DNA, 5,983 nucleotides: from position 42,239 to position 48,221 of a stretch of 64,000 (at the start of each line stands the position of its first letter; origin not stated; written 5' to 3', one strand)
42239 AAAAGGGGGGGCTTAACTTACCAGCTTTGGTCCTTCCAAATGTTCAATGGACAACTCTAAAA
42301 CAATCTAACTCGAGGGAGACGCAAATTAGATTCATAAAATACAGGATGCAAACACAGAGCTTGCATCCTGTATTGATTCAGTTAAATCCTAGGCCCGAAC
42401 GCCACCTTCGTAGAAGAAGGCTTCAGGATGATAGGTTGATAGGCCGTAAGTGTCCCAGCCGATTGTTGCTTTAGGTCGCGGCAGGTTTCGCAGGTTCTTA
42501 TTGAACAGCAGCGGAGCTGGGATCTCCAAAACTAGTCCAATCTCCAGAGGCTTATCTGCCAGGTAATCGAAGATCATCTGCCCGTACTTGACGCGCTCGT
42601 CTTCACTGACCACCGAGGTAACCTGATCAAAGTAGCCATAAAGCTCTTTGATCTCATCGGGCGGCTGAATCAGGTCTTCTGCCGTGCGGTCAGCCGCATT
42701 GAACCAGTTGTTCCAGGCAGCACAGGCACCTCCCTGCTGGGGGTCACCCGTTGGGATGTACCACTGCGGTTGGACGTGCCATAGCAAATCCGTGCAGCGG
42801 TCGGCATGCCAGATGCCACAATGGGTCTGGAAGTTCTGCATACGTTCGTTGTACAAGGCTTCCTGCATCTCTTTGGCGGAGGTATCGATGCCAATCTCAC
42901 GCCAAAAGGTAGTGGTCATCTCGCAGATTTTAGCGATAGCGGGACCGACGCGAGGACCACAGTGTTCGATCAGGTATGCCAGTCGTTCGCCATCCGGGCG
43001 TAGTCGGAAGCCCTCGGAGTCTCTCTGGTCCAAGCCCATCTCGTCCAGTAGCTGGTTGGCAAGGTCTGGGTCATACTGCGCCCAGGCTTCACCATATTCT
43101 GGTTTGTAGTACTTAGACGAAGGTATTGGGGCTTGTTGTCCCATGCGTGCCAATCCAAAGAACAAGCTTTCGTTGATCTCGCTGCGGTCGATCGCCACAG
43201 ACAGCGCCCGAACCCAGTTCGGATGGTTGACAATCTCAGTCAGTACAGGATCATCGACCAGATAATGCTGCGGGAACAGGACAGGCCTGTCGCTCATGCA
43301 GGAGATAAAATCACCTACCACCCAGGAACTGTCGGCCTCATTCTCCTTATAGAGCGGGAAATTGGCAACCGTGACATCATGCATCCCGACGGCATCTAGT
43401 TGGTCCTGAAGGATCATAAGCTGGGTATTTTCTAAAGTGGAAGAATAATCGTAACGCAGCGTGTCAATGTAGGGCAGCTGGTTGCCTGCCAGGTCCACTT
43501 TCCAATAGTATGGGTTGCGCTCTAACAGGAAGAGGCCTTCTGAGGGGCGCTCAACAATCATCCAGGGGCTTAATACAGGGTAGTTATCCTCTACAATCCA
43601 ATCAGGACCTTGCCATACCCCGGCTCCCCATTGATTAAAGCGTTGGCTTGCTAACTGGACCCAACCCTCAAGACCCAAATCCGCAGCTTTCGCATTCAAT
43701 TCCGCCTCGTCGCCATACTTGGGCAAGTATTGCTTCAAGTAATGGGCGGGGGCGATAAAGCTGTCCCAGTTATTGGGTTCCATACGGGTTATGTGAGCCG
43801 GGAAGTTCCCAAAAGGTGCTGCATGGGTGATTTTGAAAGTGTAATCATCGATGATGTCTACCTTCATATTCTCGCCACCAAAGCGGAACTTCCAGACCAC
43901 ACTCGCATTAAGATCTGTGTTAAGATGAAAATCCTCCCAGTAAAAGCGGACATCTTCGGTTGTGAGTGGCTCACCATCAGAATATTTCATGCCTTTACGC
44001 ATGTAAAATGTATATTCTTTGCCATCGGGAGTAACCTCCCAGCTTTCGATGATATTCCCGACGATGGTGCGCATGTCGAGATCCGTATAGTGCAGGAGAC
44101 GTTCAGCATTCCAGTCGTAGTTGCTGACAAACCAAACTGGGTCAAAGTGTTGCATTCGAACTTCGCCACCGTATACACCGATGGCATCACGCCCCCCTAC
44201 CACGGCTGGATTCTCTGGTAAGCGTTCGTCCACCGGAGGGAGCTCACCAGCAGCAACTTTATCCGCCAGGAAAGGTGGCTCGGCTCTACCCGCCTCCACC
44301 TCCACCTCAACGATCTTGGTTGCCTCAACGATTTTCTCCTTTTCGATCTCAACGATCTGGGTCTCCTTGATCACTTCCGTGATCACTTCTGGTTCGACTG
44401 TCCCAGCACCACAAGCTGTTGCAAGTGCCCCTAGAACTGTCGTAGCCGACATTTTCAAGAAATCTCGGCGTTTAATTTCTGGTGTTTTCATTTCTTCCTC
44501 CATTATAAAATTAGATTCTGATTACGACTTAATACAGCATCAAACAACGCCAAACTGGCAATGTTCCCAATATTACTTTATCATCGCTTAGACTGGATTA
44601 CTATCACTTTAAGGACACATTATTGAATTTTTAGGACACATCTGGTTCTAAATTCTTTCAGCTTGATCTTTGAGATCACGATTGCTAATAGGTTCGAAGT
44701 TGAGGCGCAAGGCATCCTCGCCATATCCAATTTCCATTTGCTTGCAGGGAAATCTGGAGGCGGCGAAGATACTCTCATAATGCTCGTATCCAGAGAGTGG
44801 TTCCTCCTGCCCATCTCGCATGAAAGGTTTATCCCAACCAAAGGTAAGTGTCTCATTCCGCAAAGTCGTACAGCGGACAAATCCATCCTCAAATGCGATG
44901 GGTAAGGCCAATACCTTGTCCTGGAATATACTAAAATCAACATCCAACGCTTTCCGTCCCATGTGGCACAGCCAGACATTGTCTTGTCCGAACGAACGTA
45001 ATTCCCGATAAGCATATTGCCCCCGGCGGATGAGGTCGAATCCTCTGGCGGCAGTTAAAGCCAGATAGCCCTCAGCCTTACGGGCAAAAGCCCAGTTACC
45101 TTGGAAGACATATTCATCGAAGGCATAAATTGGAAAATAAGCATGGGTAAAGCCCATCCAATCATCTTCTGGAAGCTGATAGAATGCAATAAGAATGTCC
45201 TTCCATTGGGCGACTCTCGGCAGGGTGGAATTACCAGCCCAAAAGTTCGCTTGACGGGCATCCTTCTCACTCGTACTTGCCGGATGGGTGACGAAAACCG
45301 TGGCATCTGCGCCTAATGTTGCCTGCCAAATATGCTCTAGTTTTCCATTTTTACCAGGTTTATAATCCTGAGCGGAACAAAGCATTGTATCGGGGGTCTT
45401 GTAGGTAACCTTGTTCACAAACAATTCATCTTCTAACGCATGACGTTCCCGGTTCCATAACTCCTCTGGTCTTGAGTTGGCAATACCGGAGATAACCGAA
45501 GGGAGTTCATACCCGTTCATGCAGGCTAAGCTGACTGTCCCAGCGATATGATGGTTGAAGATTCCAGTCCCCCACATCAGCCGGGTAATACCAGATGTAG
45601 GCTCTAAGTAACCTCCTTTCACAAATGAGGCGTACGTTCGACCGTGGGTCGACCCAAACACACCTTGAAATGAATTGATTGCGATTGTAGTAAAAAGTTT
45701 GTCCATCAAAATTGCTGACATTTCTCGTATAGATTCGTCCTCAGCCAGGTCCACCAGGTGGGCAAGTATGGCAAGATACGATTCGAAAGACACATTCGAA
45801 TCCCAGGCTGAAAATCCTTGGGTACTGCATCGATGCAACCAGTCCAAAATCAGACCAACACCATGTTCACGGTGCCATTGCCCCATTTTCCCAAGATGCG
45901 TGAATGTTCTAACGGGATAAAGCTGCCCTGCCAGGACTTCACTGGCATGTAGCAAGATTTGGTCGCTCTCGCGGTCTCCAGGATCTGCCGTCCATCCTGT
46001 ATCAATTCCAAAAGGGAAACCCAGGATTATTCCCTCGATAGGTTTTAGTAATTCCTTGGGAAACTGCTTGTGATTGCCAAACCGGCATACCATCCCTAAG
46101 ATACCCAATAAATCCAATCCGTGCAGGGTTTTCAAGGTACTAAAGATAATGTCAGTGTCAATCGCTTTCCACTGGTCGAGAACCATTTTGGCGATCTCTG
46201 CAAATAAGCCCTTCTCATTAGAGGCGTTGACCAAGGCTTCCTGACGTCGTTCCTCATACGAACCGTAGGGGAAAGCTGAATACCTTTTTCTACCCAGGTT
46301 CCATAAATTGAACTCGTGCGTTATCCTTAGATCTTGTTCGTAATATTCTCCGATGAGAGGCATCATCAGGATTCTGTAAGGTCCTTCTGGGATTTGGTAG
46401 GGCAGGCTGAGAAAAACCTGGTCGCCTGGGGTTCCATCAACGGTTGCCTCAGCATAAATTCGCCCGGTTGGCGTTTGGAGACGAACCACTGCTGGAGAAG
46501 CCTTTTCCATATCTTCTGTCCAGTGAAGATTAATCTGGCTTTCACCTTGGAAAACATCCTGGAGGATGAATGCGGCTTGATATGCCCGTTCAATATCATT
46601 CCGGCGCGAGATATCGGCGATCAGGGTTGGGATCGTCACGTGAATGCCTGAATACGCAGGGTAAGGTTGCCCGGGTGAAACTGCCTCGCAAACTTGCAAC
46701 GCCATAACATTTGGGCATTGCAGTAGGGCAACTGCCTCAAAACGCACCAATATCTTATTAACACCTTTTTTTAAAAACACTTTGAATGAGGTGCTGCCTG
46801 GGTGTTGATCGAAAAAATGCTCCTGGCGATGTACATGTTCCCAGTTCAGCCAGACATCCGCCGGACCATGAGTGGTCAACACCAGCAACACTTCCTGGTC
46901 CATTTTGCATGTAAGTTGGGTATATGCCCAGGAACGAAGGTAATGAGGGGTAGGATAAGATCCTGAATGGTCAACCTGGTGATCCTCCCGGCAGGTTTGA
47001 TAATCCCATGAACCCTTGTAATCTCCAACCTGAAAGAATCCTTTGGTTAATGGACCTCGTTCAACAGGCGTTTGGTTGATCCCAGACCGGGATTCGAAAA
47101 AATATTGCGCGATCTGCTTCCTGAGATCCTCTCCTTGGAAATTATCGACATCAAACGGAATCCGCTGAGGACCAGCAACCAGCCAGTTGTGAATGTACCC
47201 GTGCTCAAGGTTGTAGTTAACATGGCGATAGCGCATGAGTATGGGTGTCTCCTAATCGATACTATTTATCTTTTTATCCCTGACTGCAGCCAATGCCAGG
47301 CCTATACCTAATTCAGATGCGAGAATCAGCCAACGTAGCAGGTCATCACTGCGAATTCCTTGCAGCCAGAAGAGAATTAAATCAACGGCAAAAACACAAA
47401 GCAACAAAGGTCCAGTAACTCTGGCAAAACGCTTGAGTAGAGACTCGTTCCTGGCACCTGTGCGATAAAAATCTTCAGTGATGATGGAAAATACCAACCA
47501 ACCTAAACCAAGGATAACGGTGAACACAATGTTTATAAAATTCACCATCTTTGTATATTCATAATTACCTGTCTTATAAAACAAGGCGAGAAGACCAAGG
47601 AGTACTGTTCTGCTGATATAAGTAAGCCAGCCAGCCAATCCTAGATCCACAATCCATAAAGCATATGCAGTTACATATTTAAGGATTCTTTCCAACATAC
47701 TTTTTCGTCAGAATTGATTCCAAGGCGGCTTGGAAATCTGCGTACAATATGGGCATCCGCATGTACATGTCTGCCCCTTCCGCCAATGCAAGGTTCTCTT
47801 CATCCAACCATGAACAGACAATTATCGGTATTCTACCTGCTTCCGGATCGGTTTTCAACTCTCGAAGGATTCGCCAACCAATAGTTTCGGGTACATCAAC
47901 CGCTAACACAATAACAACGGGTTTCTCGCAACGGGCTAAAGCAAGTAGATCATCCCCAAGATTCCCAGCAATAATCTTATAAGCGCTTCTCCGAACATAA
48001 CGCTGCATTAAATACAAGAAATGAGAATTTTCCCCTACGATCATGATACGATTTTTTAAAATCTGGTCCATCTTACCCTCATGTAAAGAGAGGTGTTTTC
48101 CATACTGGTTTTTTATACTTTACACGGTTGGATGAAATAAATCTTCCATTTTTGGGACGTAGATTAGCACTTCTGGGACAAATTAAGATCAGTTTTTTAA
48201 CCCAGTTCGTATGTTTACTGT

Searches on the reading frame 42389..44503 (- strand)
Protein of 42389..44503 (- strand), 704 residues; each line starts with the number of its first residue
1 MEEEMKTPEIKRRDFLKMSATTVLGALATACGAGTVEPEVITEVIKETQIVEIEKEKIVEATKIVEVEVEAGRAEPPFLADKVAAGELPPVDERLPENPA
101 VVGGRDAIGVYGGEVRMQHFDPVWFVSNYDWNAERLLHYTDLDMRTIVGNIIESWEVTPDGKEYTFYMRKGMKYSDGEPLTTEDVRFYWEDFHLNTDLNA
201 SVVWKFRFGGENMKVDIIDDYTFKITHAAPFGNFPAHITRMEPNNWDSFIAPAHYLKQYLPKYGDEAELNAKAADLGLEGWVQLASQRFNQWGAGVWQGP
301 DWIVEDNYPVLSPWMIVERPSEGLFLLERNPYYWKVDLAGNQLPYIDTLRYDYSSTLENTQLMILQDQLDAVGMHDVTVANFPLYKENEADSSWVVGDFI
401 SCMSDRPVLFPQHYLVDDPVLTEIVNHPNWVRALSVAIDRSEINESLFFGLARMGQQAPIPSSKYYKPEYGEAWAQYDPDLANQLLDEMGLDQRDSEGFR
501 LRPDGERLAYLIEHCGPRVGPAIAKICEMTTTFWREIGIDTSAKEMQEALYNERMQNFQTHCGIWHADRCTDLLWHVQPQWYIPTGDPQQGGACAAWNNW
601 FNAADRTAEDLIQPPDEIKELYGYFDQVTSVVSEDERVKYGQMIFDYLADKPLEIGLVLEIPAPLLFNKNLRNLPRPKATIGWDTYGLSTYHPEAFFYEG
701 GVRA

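Call 6: search_protein_families(library=pfam, proteins=[window:42389-44503:-], max_evalue=0.001)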
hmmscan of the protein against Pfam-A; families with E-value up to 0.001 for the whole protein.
window:42389-44503:- (704 aa): 1 family
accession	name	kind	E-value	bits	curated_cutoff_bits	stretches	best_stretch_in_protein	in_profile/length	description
PF00496.27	SBP_bac_5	-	7.1e-49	167.3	32.4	1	147-560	2-339/368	Bacterial extracellular solute-binding proteins, family 5 Middle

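Call 47: search_protein_families(library=ncbifam, proteins=[window:42389-44503:-], max_evalue=1)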
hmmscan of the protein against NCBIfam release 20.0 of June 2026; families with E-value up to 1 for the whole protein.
window:42389-44503:- (704 aa): 11 families
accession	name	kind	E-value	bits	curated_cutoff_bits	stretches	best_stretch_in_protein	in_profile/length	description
NF045467.1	Opp4A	equivalog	1.1e-22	80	650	2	432-559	321-449/556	oligopeptide ABC transporter substrate-binding protein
TIGR04028.1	SBP_KPN_01854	hypoth_equivalog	6.8e-15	54.6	468.5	2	138-235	35-131/509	TIGR04028 family ABC transporter substrate-binding protein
TIGR02294.1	nickel_nikA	equivalog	2.8e-14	52.5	393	2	136-244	39-141/501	nickel ABC transporter substrate-binding protein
NF047575.1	opine_bind_CntA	exception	3.7e-12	45.6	800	1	149-231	79-157/535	staphylopine-dependent metal ABC transporter substrate-binding lipoprotein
NF011942.0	PRK15413.1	equivalog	1.7e-08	33.6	594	2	143-267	68-178/512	glutathione ABC transporter substrate-binding protein GsiB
NF043070.1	DppA_dipep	equivalog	2.5e-07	29.6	1005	1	110-178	32-105/535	dipeptide ABC transporter periplasmic-binding protein DppA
NF007287.0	PRK09755.1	equivalog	1.6e-06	27.2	1098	1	152-190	81-119/535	ABC transporter substrate-binding protein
NF011684.0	PRK15104.1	equivalog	6.1e-06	25.2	947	1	139-191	75-125/543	oligopeptide ABC transporter substrate-binding protein OppA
NF045468.1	Opp5A_nikA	equivalog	3.2e-05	22.6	600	2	146-189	56-98/488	nickel ABC transporter substrate-binding protein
NF011689.0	PRK15109.1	equivalog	0.0053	15.5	560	1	135-178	68-110/547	ABC transporter substrate-binding protein SapA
TIGR01409.1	TAT_signal_seq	domain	0.0065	16.8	16.7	1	12-32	3-23/29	twin-arginine translocation signal domain-containing protein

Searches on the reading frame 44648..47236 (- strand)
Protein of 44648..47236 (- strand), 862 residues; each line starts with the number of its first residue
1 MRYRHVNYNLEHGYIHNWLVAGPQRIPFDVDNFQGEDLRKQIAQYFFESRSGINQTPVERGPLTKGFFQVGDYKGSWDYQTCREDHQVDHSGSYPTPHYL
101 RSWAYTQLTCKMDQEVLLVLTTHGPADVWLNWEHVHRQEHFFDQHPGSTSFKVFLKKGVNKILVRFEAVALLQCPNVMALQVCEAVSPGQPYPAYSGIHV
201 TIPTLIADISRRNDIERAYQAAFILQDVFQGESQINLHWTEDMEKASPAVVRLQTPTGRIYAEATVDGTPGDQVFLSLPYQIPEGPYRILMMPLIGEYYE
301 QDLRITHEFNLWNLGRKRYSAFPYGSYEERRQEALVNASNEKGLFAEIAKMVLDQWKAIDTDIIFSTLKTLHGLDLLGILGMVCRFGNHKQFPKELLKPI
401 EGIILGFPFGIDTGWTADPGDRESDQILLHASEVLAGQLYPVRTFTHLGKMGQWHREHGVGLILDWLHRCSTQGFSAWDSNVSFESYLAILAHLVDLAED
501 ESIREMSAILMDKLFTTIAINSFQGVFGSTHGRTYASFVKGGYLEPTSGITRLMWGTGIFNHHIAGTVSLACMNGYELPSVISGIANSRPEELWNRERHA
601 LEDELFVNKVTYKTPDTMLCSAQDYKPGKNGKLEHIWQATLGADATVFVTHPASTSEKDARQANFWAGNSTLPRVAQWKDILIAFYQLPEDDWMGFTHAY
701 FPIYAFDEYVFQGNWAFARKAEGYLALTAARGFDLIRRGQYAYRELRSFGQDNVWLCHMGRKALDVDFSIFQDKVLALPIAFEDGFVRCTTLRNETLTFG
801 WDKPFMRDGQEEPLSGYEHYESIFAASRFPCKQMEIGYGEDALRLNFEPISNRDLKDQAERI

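Call 6: search_protein_families(library=pfam, proteins=[window:44648-47236:-], max_evalue=0.001)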
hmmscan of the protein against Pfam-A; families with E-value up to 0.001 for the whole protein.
window:44648-47236:- (862 aa): 0 families

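Call 25: search_solved_structures(query=window:44648-47236:-, max_evalue=1)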
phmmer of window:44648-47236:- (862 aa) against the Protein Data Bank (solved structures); distinct sequences matched with E-value up to 1: 0.

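Call 47: search_protein_families(library=ncbifam, proteins=[window:44648-47236:-], max_evalue=1)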
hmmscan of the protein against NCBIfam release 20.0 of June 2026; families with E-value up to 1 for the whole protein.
window:44648-47236:- (862 aa): 0 families

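Call 48: search_protein_families(library=pfam, proteins=[window:44648-47236:-], max_evalue=10)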
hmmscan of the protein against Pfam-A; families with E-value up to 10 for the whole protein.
window:44648-47236:- (862 aa): 0 families

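Call 49: find_homologous_proteins(query=window:44648-47236:-, max_evalue=0.00001)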
Query window:44648-47236:- (862 aa): 619 proteins with E <= 0.00001 among 8000 candidates; the best 120 are listed.
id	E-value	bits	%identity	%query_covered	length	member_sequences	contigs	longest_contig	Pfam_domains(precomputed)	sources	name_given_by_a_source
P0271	0.0e+0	2057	100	100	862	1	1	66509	-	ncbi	-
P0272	0.0e+0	1467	72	99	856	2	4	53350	-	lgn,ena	-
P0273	0.0e+0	1405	69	100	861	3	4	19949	-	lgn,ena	-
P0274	0.0e+0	1404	70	98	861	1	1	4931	-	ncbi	-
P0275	0.0e+0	1398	69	99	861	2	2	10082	-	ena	-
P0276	0.0e+0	1375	67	98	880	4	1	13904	-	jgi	jgi:hypothetical protein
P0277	0.0e+0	1363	66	99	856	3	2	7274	-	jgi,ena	jgi:hypothetical protein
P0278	0.0e+0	1360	67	98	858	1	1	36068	-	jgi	-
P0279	0.0e+0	1349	66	99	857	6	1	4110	-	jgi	jgi:hypothetical protein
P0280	0.0e+0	1317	66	99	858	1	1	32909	-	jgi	jgi:hypothetical protein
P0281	0.0e+0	1315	65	99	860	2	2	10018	-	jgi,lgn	-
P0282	0.0e+0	1298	64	99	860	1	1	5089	-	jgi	jgi:hypothetical protein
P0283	0.0e+0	1290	64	99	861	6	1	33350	-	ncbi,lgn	ncbi:MAG: hypothetical protein ABSE06_04930 [Anaerolineaceae bacterium]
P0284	0.0e+0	1286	62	99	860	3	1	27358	-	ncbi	-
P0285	0.0e+0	1269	63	98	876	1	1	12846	-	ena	-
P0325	0.0e+0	1212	60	98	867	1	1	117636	-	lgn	-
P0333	0.0e+0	1200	61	99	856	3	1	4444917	-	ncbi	-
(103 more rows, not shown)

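Call 59: find_encoding_contigs(protein=P0333, flank=10000, max_places=1)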
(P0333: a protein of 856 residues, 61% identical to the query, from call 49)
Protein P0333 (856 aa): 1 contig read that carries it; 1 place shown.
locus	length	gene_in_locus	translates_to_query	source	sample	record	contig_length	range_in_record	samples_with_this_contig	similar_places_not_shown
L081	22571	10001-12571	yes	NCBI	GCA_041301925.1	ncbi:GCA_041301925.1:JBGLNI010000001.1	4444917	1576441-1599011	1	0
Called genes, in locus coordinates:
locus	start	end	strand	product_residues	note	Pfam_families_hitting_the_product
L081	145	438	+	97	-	-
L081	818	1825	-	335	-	PF12867:DinB_2, PF00583:Acetyltransf_1, PF13673:Acetyltransf_10, PF13508:Acetyltransf_7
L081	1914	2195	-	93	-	PF04456:DUF503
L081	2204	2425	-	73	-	PF05016:ParE_toxin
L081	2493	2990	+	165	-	PF01257:2Fe-2S_thioredx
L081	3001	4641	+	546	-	PF06999:Suc_Fer-like (faint), PF01512:Complex1_51K, PF10531:SLBB (faint), PF10589:NADH_4Fe-4S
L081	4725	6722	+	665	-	PF00111:Fer2, PF13510:Fer2_4, PF10588:NADH-G_4Fe-4S_3, PF12838:Fer4_7, PF13187:Fer4_9, PF13237:Fer4_10, PF22117:Fer4_Nqo3, PF04879:Molybdop_Fe4S4, +5 more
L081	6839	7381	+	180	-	PF01058:Oxidored_q6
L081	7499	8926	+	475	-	PF27537:HoxH, PF00374:NiFeSe_Hases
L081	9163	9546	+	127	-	PF00072:Response_reg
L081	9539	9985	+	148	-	-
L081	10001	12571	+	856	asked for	-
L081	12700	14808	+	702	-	PF00496:SBP_bac_5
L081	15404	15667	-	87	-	-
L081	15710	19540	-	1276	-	PF00069:Pkinase, PF07714:PK_Tyr_Ser-Thr, PF01636:APH (faint), PF23381:Beta-prop_IFT122_1st (faint), PF26550:Tricorn_2nd (weak), PF26549:Tricorn_N (weak), PF13458:Peripla_BP_6, PF01094:ANF_receptor, +3 more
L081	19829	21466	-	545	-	PF00753:Lactamase_B, PF23023:Anti-Pycsar_Apyc1 (faint), PF12706:Lactamase_B_2, PF22505:RNase_J_b_CASP, PF07521:RMMBL, PF17770:RNase_J_C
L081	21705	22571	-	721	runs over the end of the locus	PF00583:Acetyltransf_1, PF13508:Acetyltransf_7 (faint), PF13673:Acetyltransf_10 (weak), PF01522:Polysacc_deac_1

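Call 60: find_encoding_contigs(protein=P0325, flank=10000, max_places=1)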
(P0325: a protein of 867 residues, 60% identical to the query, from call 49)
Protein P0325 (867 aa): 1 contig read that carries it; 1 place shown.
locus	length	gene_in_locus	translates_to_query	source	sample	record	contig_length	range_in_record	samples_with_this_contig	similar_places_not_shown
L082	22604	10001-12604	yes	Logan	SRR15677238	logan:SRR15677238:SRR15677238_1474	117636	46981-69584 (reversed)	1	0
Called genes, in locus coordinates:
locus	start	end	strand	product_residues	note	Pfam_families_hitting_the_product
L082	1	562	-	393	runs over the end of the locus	PF01208:URO-D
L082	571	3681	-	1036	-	PF01074:Glyco_hydro_38N, PF09261:Alpha-mann_mid, PF07748:Glyco_hydro_38C, PF17677:Glyco_hydro38C2 (weak)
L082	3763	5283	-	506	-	PF13231:PMT_2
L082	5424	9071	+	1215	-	PF00532:Peripla_BP_1, PF13407:Peripla_BP_4 (weak), PF13377:Peripla_BP_3, PF00512:HisKA, PF02518:HATPase_c, PF00072:Response_reg, PF12833:HTH_18, PF00165:HTH_AraC, +1 more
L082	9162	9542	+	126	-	PF00072:Response_reg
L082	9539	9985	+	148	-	-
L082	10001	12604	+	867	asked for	-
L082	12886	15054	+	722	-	-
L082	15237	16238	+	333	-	PF19300:BPD_transp_1_N, PF00528:BPD_transp_1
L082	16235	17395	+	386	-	PF12911:OppC_N, PF00528:BPD_transp_1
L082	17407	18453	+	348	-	PF00005:ABC_tran, PF08352:oligo_HPY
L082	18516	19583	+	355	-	PF00005:ABC_tran, PF08352:oligo_HPY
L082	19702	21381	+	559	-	PF11028:TMEM260_N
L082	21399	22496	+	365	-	-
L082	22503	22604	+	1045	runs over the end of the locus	PF02837:Glyco_hydro_2_N, PF22666:Glyco_hydro_2_N2 (weak), PF00703:Glyco_hydro_2, PF02836:Glyco_hydro_2_C, PF16353:LacZ_4, PF02929:Bgal_small_N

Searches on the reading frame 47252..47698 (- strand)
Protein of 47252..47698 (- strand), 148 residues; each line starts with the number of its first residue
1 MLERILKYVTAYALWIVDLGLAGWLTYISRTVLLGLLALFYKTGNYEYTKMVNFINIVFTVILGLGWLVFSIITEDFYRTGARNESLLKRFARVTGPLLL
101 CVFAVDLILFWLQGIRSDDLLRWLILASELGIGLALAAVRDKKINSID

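Call 6: search_protein_families(library=pfam, proteins=[window:47252-47698:-], max_evalue=0.001)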
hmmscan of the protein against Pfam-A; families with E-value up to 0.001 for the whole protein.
window:47252-47698:- (148 aa): 0 families

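Call 47: search_protein_families(library=ncbifam, proteins=[window:47252-47698:-], max_evalue=1)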
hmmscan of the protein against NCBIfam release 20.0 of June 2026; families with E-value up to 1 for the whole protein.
window:47252-47698:- (148 aa): 0 families

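Call 48: search_protein_families(library=pfam, proteins=[window:47252-47698:-], max_evalue=10)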
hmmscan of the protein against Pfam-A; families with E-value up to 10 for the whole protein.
window:47252-47698:- (148 aa): 1 family
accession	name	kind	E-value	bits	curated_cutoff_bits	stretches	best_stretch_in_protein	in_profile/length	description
PF03907.18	Spo7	-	1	9.2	27.5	1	51-115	31-91/211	Spo7-like protein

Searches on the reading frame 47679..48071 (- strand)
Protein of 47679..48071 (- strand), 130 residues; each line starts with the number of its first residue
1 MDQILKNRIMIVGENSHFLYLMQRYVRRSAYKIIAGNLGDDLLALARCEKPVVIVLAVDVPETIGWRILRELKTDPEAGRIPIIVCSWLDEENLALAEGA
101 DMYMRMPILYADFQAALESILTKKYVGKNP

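Call 6: search_protein_families(library=pfam, proteins=[window:47679-48071:-], max_evalue=0.001)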
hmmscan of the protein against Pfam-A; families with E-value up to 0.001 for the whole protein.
window:47679-48071:- (130 aa): 1 family
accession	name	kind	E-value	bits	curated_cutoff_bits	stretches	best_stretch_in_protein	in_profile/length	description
PF00072.30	Response_reg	-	6e-07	30.1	30.2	1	9-100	1-93/111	Response regulator receiver domain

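Call 47: search_protein_families(library=ncbifam, proteins=[window:47679-48071:-], max_evalue=1)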
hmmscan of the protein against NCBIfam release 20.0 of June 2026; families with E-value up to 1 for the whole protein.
window:47679-48071:- (130 aa): 45 families (the best 25 are shown)
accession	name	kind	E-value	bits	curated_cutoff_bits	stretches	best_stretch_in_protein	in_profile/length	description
NF045717.1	DVU0259_DivK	exception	5.6e-11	42.6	160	1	6-99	2-95/117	DVU0259 family response regulator domain-containing protein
TIGR02154.1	PhoB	equivalog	1.9e-09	37.2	296.2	1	7-123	3-122/226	phosphate regulon transcriptional regulator PhoB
NF007135.0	PRK09581.1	equivalog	3.4e-09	36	474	1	7-121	3-120/457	PleD family two-component system response regulator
NF045944.1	ResRegRpaBCyano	equivalog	6.5e-08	32.2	330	1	11-123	2-114/229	response regulator transcription factor RpaB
NF038297.2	hybrid_HK_HrmK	equivalog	2e-07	30.1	725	1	6-108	490-595/607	hybrid histidine kinase/response regulator HrmK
TIGR01387.1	cztR_silR_copR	subfamily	3.1e-07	30.2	279.2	1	9-123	1-116/218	heavy metal response regulator transcription factor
NF007005.1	PRK09468.1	equivalog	4.2e-07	29.6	331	1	6-124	3-122/237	osmolarity response regulator transcription factor OmpR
NF053854.1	RespRegPhoBBctds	equivalog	1.1e-06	28.2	270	1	9-124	1-118/225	two-component system response regulator PhoB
NF008567.0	PRK11517.1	equivalog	1.4e-06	27.9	353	1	8-122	2-116/223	response regulator transcription factor HprR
NF007982.1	PRK10710.1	equivalog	4.8e-06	26.3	380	1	6-124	7-125/235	envelope stress response regulator BaeR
NF045991.1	RespRegCtrARhodob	equivalog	6.2e-06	26.1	350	1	8-122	2-117/224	response regulator transcription factor CtrA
NF012227.0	AdeR_RR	equivalog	6.3e-06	25.8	340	1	7-123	12-128/239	efflux system response regulator transcription factor AdeR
NF040534.1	resp_reg_YycF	equivalog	3.2e-05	23.3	340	1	8-118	2-112/231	response regulator YycF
NF008296.0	PRK11083.1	equivalog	4.9e-05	22.9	273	1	7-123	4-120/228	two-component system response regulator CreB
TIGR02875.1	spore_0_A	equivalog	5.6e-05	22.5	200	1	7-118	3-119/262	sporulation transcription factor Spo0A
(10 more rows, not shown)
